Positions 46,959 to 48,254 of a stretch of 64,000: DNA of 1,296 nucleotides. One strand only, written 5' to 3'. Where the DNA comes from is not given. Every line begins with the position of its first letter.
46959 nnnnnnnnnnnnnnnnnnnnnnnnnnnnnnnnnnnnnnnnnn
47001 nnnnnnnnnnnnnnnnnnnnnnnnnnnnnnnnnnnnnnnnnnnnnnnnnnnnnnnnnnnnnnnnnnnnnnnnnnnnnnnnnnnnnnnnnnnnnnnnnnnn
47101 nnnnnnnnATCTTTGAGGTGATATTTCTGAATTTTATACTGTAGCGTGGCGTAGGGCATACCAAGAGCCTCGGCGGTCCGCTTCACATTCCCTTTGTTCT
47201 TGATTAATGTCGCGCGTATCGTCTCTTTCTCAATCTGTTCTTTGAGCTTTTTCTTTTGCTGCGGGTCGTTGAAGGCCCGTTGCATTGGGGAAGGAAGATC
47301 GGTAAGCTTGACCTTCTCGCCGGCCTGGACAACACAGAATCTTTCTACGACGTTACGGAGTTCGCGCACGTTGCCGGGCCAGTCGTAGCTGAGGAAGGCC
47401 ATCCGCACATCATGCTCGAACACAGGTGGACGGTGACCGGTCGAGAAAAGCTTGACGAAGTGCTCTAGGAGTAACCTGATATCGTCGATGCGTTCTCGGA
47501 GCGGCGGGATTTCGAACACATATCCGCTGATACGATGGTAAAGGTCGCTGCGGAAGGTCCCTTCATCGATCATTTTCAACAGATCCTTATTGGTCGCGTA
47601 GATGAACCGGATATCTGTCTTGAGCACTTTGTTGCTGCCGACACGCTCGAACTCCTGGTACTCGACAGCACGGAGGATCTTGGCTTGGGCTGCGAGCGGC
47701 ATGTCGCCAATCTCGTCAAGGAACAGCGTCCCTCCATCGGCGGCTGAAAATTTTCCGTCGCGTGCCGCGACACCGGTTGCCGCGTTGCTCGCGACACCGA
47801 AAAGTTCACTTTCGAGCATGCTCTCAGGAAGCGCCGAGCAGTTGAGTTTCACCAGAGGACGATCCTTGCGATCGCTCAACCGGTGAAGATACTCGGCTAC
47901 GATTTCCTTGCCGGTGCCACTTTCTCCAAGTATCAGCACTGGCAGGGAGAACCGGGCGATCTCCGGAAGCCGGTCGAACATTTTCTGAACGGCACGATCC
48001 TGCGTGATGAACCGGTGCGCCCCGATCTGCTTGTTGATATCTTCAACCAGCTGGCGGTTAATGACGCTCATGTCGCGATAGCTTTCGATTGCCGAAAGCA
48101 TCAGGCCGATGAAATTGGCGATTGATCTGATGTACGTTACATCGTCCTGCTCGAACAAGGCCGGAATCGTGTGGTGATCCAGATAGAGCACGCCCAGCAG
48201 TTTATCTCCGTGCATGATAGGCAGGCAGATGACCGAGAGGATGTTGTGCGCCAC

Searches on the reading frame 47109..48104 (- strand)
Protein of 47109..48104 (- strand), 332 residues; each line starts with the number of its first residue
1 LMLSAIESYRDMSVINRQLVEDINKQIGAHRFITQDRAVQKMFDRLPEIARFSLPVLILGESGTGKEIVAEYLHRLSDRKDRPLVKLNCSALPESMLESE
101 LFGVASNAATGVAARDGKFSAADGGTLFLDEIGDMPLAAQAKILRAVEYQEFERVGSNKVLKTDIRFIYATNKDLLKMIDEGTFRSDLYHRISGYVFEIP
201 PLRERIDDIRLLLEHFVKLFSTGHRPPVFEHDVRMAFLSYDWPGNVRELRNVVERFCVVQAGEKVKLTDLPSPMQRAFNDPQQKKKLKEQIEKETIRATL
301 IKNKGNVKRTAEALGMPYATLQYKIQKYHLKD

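Call 46: search_protein_representatives(protein=window:47109-48104:-)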
Query: 332 residues. Proteins with E-value up to 0.001 (for the whole library): 186388; up to 1e-10: 138962; up to 1e-30: 75439. The best 150 are listed.
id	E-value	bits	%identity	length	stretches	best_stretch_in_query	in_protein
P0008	2.8e-138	476.7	66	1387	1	1-332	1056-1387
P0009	2.6e-119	414.3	37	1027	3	31-267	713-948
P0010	3.3e-117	407.5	40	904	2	53-323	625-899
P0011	4.6e-117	407.0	38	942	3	22-258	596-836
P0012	4.1e-114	397.3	45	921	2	14-324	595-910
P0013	1.3e-112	392.4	55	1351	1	2-330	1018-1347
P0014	1.4e-110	385.7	55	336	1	2-330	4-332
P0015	6.7e-110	383.5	39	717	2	31-300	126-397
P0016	4.0e-109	380.9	54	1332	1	1-331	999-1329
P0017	8.4e-109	379.9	54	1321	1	2-330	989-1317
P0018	3.5e-108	377.8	53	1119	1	1-330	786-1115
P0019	1.9e-104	365.5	51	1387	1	3-331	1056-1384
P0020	3.3e-104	364.7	49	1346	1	2-329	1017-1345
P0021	9.4e-104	363.3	51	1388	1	3-330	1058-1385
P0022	9.8e-104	363.2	49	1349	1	2-331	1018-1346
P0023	1.2e-103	363.0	50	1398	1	2-331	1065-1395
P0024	2.0e-103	362.2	52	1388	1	1-328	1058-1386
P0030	7.8e-102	357.0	52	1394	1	6-331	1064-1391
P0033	2.8e-100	351.8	50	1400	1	4-332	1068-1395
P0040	7.6e-99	347.2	50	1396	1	3-329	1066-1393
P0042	1.4e-98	346.3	51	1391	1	2-330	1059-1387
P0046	4.9e-98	344.5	50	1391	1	3-330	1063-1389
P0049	2.6e-97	342.1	48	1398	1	2-331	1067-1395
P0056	3.3e-95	335.2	49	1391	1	2-331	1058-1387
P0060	1.1e-94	333.5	47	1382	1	2-331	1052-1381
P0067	1.6e-93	329.6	47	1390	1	3-331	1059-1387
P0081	7.4e-91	320.9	47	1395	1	3-331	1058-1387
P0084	1.1e-90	320.3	49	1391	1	2-330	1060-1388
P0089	3.7e-89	315.3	47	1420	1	3-331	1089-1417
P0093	2.6e-88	312.6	48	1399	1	30-330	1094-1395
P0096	1.2e-87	310.4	47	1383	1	7-328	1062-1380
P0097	1.4e-87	310.2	48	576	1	3-330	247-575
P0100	3.7e-86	305.5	46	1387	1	2-330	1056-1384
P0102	1.0e-85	304.0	47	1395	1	2-330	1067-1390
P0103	1.1e-85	304.0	45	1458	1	3-330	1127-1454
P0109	1.2e-84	300.6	45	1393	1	2-331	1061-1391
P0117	1.3e-83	297.2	46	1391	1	22-330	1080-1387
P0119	2.4e-83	296.2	46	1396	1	2-330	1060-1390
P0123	4.2e-82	292.2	46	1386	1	2-326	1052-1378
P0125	1.4e-81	290.5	46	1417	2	2-276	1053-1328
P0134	2.0e-79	283.3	46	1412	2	16-288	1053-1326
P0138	3.7e-78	279.2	46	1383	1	4-330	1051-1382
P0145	8.3e-77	274.8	44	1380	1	3-330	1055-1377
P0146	4.5e-76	272.4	47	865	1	31-331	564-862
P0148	5.5e-76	272.1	46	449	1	25-331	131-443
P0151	1.5e-74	267.3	45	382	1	30-331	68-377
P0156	3.5e-74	266.1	44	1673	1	9-331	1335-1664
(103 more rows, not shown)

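Call 49: find_encoding_contigs(protein=P0013, flank=4000, max_places=2)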
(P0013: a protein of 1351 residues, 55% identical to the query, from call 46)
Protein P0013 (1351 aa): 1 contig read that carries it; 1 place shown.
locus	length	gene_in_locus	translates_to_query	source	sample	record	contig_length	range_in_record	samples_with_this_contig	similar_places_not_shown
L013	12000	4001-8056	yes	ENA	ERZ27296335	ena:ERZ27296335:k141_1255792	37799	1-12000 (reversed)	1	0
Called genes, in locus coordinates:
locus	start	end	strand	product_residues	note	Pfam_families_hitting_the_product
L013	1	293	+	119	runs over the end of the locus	PF00072:Response_reg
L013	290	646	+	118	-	-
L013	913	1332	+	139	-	PF00072:Response_reg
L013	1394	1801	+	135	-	PF00072:Response_reg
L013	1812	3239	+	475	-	PF20250:FapA_N, PF03961:FapA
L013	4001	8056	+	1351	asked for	PF00069:Pkinase, PF01590:GAF, PF13185:GAF_2, PF00158:Sigma54_activat, PF14532:Sigma54_activ_2, PF07724:AAA_2 (weak), PF25601:AAA_lid_14, PF02954:HTH_8, +1 more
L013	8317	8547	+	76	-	-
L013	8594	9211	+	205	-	-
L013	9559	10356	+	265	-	PF00112:Peptidase_C1 (faint)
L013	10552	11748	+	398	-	PF00291:PALP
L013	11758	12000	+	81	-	?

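Call 68: list_cluster_members(proteins=[P0013, P0019, P0024, P0033, P0060, P0100, P0103, P0123, P0145, P0156])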
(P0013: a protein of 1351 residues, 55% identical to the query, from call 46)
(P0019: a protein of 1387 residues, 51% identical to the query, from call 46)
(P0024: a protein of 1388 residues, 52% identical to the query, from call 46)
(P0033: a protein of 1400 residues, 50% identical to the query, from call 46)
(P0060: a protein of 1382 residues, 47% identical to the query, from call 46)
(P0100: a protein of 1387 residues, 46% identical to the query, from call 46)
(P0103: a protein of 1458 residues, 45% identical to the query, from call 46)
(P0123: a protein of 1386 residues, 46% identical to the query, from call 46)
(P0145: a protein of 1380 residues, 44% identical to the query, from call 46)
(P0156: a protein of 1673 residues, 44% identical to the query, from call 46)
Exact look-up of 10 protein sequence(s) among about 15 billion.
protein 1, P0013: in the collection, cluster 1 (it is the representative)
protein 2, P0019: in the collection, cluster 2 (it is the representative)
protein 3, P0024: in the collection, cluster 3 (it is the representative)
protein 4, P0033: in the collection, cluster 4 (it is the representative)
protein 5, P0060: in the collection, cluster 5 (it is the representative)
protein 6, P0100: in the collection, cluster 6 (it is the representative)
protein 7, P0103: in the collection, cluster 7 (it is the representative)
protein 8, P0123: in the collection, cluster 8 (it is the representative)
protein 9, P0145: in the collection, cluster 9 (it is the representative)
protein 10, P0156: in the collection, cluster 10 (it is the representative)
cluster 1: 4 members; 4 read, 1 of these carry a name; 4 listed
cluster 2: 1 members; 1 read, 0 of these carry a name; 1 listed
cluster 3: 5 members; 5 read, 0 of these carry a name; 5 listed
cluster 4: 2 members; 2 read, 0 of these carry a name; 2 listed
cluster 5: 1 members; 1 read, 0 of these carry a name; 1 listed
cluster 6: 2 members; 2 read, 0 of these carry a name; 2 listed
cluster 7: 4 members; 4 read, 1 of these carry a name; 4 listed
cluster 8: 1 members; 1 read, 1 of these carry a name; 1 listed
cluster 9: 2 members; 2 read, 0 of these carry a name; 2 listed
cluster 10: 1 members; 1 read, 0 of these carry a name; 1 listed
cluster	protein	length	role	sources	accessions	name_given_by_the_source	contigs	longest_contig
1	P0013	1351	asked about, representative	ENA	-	-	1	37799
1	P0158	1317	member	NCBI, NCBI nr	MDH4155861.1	MAG: sigma 54-interacting transcriptional regulator [candidate division Zixibacteria ... | sigma 54-interacting transcriptional regulator [candidate division Zixibacteria bacterium]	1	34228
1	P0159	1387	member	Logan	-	-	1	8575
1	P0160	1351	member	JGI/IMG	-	-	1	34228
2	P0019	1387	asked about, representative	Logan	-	-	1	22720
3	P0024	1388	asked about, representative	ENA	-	-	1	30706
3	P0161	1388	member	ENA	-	-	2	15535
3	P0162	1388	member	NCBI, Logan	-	-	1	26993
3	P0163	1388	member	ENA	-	-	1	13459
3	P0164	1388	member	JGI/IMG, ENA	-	-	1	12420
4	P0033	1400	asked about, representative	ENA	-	-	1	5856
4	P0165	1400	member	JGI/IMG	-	-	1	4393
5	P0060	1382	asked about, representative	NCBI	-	-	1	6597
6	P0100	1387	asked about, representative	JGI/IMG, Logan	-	-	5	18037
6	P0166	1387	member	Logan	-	-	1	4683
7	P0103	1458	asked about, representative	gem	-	-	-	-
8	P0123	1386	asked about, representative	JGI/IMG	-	transcriptional regulator with GAF, ATPase, and Fis domain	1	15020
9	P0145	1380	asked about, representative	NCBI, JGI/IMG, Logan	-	-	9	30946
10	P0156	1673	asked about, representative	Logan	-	-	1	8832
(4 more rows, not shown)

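Call 69: find_encoding_contigs(protein=P0123, flank=3000, max_places=1)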
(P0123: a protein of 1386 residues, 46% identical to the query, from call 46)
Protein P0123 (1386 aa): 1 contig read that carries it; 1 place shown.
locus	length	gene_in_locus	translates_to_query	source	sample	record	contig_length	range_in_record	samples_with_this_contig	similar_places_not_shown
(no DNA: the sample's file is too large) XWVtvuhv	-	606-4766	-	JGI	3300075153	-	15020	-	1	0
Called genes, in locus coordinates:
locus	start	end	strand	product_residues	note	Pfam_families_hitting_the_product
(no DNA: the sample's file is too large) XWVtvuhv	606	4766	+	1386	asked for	PF00069:Pkinase, PF01590:GAF, PF13185:GAF_2, PF00158:Sigma54_activat, PF07728:AAA_5, PF14532:Sigma54_activ_2, PF25601:AAA_lid_14, PF02954:HTH_8, +3 more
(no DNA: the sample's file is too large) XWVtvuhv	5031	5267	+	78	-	-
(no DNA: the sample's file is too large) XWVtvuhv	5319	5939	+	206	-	-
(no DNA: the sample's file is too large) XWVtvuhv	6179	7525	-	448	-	PF02518:HATPase_c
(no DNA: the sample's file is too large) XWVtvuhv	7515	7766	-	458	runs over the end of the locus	PF00072:Response_reg, PF01078:Mg_chelatase (faint), PF00158:Sigma54_activat, PF14532:Sigma54_activ_2, PF07728:AAA_5 (weak), PF25601:AAA_lid_14, PF02954:HTH_8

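Call 70: find_encoding_contigs(protein=P0145, flank=3000, max_places=1)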
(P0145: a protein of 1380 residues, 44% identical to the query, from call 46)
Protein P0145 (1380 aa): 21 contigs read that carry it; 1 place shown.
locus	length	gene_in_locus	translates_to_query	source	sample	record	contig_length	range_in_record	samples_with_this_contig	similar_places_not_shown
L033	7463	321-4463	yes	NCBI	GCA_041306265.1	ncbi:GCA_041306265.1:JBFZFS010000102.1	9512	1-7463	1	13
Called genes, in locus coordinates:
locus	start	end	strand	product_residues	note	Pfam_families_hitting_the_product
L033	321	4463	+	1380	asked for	PF00069:Pkinase, PF13424:TPR_12 (weak), PF01590:GAF, PF13185:GAF_2, PF00158:Sigma54_activat, PF14532:Sigma54_activ_2, PF25601:AAA_lid_14, PF02954:HTH_8, +4 more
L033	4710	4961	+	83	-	-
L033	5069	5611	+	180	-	-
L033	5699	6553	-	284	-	PF00140:Sigma70_r1_2, PF04542:Sigma70_r2, PF04539:Sigma70_r3, PF04545:Sigma70_r4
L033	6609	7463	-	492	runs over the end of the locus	PF00089:Trypsin, PF13365:Trypsin_2, PF00595:PDZ, PF13180:PDZ_2, PF17820:PDZ_6, PF00595:PDZ (weak), PF17820:PDZ_6 (weak)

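Call 71: find_encoding_contigs(protein=P0040, flank=3000, max_places=1)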
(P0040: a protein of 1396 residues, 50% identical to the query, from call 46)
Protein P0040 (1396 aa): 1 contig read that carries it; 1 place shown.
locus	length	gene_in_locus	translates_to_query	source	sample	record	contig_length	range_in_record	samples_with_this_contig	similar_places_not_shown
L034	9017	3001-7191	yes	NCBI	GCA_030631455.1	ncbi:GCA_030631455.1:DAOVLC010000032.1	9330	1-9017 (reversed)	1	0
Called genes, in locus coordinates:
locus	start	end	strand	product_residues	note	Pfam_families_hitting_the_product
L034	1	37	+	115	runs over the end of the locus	PF22640:ManC_GMP_beta-helix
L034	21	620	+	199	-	-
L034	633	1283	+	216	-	PF01300:Sua5_yciO_yrdC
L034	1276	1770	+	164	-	PF01451:LMWPc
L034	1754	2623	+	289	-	PF11306:DUF3108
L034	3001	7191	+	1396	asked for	PF00069:Pkinase, PF13424:TPR_12, PF01590:GAF, PF13185:GAF_2, PF00158:Sigma54_activat, PF14532:Sigma54_activ_2, PF25601:AAA_lid_14, PF02954:HTH_8, +1 more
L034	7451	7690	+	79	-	-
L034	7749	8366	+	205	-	PF08279:HTH_11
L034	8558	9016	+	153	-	?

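Call 72: find_encoding_contigs(protein=P0089, flank=3000, max_places=1)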
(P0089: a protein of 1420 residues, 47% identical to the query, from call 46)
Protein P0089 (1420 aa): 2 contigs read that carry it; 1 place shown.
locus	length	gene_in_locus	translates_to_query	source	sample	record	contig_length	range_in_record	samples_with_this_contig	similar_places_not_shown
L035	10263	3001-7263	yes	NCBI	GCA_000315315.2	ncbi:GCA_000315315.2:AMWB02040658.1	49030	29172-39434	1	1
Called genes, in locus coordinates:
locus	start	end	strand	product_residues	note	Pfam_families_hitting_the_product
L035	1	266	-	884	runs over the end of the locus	-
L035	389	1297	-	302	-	PF24248:DUF7451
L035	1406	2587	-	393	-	PF00404:Dockerin_1 (weak)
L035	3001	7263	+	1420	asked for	PF00069:Pkinase, PF07714:PK_Tyr_Ser-Thr (faint), PF01590:GAF, PF13185:GAF_2, PF00158:Sigma54_activat, PF14532:Sigma54_activ_2, PF25601:AAA_lid_14, PF02954:HTH_8, +4 more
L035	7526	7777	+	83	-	-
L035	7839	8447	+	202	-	-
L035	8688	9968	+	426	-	PF00232:Glyco_hydro_1, PF02449:Glyco_hydro_42 (weak)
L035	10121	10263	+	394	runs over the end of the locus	PF13506:Glyco_transf_21, PF13641:Glyco_tranf_2_3, PF13632:Glyco_trans_2_3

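Call 88: search_protein_families(library=pfam, proteins=[P0148, P0151, P0156, P0146, P0097], max_evalue=0.00001)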
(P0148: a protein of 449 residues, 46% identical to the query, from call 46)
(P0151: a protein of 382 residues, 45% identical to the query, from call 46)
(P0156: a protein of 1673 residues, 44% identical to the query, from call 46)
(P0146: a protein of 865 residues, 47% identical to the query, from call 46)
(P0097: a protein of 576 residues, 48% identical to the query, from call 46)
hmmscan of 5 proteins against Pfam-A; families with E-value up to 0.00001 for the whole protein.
P0148 (449 aa): 5 families
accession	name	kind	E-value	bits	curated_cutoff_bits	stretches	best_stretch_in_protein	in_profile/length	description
PF00158.32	Sigma54_activat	-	2.5e-70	236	20.2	1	138-303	1-167/168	Sigma-54 interaction domain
PF25601.1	AAA_lid_14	-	1.2e-29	102.4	27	1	309-384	1-76/87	AAA+ ATPase lid domain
PF14532.12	Sigma54_activ_2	-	1.4e-22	80.9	25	1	139-308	1-138/138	Sigma-54 interaction domain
PF02954.25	HTH_8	-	6.4e-12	45.4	22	1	402-440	4-42/42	Bacterial regulatory protein, Fis family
PF07728.20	AAA_5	-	9.7e-08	32.5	22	1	161-279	1-123/139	AAA domain (dynein-related subfamily)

P0151 (382 aa): 5 families
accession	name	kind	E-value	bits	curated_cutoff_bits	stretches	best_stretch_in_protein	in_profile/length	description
PF00158.32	Sigma54_activat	-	6.4e-66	221.6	20.2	1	70-235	1-167/168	Sigma-54 interaction domain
PF25601.1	AAA_lid_14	-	1.8e-26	92.2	27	1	241-315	1-75/87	AAA+ ATPase lid domain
PF14532.12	Sigma54_activ_2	-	2.2e-23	83.4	25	1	71-240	1-138/138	Sigma-54 interaction domain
PF02954.25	HTH_8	-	1.1e-11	44.6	22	1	338-374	6-42/42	Bacterial regulatory protein, Fis family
PF07728.20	AAA_5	-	5e-08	33.5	22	1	94-211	2-123/139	AAA domain (dynein-related subfamily)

P0156 (1673 aa): 28 families (the best 25 are shown)
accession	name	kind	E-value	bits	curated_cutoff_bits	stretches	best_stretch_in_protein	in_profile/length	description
PF00158.32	Sigma54_activat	-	4.8e-66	222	20.2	1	1358-1523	1-167/168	Sigma-54 interaction domain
PF13424.12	TPR_12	-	1.7e-53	179.1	30.1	6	917-988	3-76/77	Tetratricopeptide repeat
PF00069.31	Pkinase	-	5.1e-51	174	31.7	1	10-256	1-258/263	Protein kinase domain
PF07719.23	TPR_2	-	1.1e-34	116.1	27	0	839-864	3-28/34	Tetratricopeptide repeat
PF07714.23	PK_Tyr_Ser-Thr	-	1.6e-30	106.7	23.1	1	11-249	2-249/258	Protein tyrosine and serine/threonine kinase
PF00515.34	TPR_1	-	1.9e-30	103.9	27.8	0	799-824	3-28/34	Tetratricopeptide repeat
PF14532.12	Sigma54_activ_2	-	8.4e-29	101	25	1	1359-1528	1-138/138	Sigma-54 interaction domain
PF13374.12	TPR_10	-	3.1e-27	94.2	27.5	0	799-830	4-35/42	Tetratricopeptide repeat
PF13176.12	TPR_7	-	1.6e-24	84.2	27.9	0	764-789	5-29/36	Tetratricopeptide repeat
PF25601.1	AAA_lid_14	-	8.3e-22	77.3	27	1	1529-1609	1-81/87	AAA+ ATPase lid domain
PF17874.7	TPR_MalT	-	1.7e-17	64.1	45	0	918-1067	41-191/336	MalT-like TPR region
PF13181.12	TPR_8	-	1.9e-17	62.3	25.7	0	838-864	2-28/34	Tetratricopeptide repeat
PF13432.12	TPR_16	-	1.1e-15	58.2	32.7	0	763-817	2-51/65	Tetratricopeptide repeat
PF13191.12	AAA_16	-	1.5e-15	58.5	32.6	1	283-332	1-51/167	AAA ATPase domain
PF01590.32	GAF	-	4.3e-15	56.9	22.4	1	1194-1329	3-133/133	GAF domain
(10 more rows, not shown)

P0146 (865 aa): 6 families
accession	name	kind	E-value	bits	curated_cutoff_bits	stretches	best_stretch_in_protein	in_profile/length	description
PF00158.32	Sigma54_activat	-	1.2e-57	194.7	20.2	1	566-730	2-167/168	Sigma-54 interaction domain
PF25601.1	AAA_lid_14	-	1.8e-19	69.8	27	1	737-809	2-76/87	AAA+ ATPase lid domain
PF14532.12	Sigma54_activ_2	-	1.5e-16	61.4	25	1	569-735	4-138/138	Sigma-54 interaction domain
PF02954.25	HTH_8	-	8.1e-11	41.9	22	1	820-859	3-42/42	Bacterial regulatory protein, Fis family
PF00656.27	Peptidase_C14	-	1.1e-08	35.5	21.4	1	10-217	2-212/233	Caspase domain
PF13749.12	HATPase_c_4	-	8.1e-08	32.6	26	1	431-499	3-72/89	Putative ATP-dependent DNA helicase recG C-terminal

P0097 (576 aa): 6 families
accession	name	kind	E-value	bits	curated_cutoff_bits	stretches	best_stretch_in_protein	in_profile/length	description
PF00158.32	Sigma54_activat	-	9.7e-56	188.5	20.2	1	277-441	2-167/168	Sigma-54 interaction domain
PF25601.1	AAA_lid_14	-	2e-21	76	27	1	447-526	1-81/87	AAA+ ATPase lid domain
PF14532.12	Sigma54_activ_2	-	1.4e-20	74.4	25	1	281-446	5-138/138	Sigma-54 interaction domain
PF01590.32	GAF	-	2.6e-09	38.1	22.4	1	112-247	3-133/133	GAF domain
PF02954.25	HTH_8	-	5e-08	33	22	1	536-573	5-42/42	Bacterial regulatory protein, Fis family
PF13185.12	GAF_2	-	1.3e-07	32.3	28.6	1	110-247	3-135/136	GAF domain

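Call 89: list_cluster_members(proteins=[P0148, P0151, P0146, P0097, P0067, P0096, P0138, P0134, P0125, P0040])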
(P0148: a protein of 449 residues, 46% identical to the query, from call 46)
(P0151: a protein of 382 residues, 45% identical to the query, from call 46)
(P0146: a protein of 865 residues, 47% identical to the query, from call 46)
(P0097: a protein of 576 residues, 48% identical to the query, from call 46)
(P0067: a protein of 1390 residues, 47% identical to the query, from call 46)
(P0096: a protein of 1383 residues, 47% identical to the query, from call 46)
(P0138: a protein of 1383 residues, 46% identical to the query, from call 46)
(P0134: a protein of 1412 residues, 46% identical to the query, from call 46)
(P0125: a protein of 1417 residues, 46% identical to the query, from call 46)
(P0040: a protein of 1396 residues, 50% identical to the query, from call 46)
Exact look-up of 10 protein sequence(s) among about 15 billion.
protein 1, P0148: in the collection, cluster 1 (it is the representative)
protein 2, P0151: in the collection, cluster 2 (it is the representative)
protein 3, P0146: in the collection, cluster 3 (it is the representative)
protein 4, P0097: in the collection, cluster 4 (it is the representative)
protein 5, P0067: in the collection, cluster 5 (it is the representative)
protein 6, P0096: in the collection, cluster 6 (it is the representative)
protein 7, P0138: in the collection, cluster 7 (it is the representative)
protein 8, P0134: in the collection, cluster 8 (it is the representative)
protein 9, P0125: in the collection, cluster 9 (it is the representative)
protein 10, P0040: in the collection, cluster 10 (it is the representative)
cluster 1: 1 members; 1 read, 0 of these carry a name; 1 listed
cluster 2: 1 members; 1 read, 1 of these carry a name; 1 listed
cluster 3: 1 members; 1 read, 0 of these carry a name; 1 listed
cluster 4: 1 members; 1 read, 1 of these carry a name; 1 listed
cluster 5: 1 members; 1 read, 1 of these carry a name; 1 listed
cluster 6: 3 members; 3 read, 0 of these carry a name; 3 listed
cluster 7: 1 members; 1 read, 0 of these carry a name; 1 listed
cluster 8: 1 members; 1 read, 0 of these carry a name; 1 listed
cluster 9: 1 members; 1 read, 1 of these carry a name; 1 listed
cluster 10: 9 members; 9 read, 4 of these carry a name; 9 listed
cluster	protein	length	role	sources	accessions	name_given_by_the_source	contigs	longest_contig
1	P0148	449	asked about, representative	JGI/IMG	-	-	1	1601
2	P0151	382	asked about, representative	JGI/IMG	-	transcriptional regulator with PAS, ATPase and Fis domain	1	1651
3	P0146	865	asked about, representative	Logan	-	-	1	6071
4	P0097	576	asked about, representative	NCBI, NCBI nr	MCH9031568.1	MAG: sigma-54-dependent Fis family transcriptional regulator [candidate division ... | sigma-54-dependent Fis family transcriptional regulator [candidate division Zixibacteria ...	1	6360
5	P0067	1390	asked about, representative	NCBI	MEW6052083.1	MAG: sigma 54-interacting transcriptional regulator [Candidatus Zixiibacteriota bacterium]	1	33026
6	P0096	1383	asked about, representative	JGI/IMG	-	-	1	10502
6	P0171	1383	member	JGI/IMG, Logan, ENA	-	-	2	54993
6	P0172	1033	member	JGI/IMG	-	-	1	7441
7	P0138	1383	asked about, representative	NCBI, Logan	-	-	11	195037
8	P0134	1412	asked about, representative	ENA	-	-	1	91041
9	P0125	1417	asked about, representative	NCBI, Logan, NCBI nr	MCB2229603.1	sigma 54-interacting transcriptional regulator [bacterium]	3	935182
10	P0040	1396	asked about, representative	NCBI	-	-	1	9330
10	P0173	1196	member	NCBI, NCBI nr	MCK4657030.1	MAG: sigma 54-interacting transcriptional regulator, partial [candidate division ... | sigma 54-interacting transcriptional regulator [candidate division Zixibacteria bacterium]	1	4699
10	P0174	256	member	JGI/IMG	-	DNA-binding NtrC family response regulator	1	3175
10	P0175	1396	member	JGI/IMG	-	transcriptional regulator with GAF, ATPase, and Fis domain/serine/threonine protein kinase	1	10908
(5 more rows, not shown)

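Call 91: find_encoding_contigs(protein=P0119, flank=2500, max_places=1)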
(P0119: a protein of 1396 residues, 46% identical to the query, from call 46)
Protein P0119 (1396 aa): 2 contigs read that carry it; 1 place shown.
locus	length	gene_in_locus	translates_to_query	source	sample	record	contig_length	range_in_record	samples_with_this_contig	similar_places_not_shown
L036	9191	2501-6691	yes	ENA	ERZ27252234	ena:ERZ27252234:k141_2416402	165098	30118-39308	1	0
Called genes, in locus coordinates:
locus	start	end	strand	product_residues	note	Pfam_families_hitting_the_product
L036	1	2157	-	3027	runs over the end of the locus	PF22842:Pel9A-like_beta_helix, PF17161:DUF5123 (faint), PF13229:Beta_helix (weak), PF22842:Pel9A-like_beta_helix, PF05048:NosD (weak), PF13229:Beta_helix, PF22842:Pel9A-like_beta_helix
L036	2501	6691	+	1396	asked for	PF00069:Pkinase, PF07719:TPR_2 (faint), PF17874:TPR_MalT (weak), PF01590:GAF, PF13185:GAF_2, PF00158:Sigma54_activat, PF14532:Sigma54_activ_2, PF25601:AAA_lid_14, +2 more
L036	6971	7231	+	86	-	-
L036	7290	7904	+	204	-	PF08279:HTH_11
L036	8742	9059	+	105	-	-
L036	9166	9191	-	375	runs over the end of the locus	PF02073:Peptidase_M29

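Call 92: find_encoding_contigs(protein=P0156, flank=3000, max_places=1)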
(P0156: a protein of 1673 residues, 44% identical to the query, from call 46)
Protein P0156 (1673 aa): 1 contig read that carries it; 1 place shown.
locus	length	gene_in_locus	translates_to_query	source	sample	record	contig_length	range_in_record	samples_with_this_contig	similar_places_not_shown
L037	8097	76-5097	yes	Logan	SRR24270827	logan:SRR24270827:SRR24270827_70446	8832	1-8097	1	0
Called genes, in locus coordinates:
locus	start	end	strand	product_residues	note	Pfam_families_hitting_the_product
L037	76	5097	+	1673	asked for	PF00069:Pkinase, PF07714:PK_Tyr_Ser-Thr, PF13191:AAA_16, PF13424:TPR_12, PF13424:TPR_12, PF01590:GAF, PF13185:GAF_2, PF13492:GAF_3, +23 more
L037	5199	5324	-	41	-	-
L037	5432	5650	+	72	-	-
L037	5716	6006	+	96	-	-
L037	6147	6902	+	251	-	PF00158:Sigma54_activat (weak), PF14532:Sigma54_activ_2 (weak), PF25601:AAA_lid_14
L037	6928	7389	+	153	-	PF08220:HTH_DeoR (weak), PF08279:HTH_11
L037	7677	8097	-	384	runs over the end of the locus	?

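Call 93: find_encoding_contigs(protein=P0146, flank=3000, max_places=1)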
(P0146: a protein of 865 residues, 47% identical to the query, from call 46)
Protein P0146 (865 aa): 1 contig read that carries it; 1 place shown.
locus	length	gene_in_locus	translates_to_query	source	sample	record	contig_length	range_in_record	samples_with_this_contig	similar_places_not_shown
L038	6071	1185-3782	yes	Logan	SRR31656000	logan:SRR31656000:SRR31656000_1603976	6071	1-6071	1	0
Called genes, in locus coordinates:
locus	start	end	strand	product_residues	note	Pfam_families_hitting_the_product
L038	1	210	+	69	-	?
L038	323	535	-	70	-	-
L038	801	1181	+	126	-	-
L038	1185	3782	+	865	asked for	PF00656:Peptidase_C14, PF13749:HATPase_c_4, PF00158:Sigma54_activat, PF14532:Sigma54_activ_2, PF25601:AAA_lid_14, PF02954:HTH_8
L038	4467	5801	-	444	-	PF00037:Fer4 (faint), PF12838:Fer4_7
